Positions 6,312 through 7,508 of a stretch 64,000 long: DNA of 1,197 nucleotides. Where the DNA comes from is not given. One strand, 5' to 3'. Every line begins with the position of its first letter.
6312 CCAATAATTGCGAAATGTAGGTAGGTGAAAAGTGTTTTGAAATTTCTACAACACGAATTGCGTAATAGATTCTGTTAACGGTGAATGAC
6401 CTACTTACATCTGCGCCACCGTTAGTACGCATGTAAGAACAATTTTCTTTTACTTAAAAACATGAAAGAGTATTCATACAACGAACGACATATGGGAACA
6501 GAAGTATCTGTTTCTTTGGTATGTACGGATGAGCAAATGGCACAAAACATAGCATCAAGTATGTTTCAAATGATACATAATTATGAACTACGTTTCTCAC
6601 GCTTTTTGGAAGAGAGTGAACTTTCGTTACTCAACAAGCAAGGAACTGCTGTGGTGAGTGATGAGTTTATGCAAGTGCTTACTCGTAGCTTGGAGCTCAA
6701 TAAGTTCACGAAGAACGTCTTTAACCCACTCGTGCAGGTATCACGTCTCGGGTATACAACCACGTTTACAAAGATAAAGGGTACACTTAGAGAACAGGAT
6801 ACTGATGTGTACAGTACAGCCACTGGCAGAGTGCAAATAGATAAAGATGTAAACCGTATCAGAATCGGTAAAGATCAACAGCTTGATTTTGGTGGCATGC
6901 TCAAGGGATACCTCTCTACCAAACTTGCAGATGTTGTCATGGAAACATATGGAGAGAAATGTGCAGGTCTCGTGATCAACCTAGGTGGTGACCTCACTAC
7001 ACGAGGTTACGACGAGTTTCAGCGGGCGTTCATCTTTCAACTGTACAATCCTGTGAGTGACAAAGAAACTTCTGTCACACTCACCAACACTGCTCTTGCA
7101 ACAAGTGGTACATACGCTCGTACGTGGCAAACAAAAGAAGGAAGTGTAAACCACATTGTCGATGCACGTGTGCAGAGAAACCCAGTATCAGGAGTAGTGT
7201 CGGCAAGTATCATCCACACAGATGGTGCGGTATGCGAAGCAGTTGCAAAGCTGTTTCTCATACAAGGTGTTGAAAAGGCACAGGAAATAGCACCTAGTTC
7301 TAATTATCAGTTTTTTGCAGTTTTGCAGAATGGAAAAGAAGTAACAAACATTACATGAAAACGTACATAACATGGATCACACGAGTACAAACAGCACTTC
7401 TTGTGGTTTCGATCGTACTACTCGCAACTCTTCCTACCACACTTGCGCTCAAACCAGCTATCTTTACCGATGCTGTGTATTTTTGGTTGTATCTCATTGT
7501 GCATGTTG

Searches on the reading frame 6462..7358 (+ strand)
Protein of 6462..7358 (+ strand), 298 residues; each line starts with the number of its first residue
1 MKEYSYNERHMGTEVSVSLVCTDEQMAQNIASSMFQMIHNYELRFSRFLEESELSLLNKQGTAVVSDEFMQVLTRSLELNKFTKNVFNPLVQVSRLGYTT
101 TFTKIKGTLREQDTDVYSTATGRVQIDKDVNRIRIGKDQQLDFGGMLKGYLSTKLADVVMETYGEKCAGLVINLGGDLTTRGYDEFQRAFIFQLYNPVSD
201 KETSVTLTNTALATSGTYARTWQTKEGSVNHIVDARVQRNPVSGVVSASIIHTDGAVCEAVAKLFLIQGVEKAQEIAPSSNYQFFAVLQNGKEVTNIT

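Call 38: search_protein_families(library=pfam, proteins=[window:6462-7358:+], max_evalue=0.001)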
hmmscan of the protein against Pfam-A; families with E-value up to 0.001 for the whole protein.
window:6462-7358:+ (298 aa): 1 family
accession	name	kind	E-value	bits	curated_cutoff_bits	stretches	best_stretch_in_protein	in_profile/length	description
PF02424.20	ApbE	-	5.6e-38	131.4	25.6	1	11-280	1-258/266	ApbE family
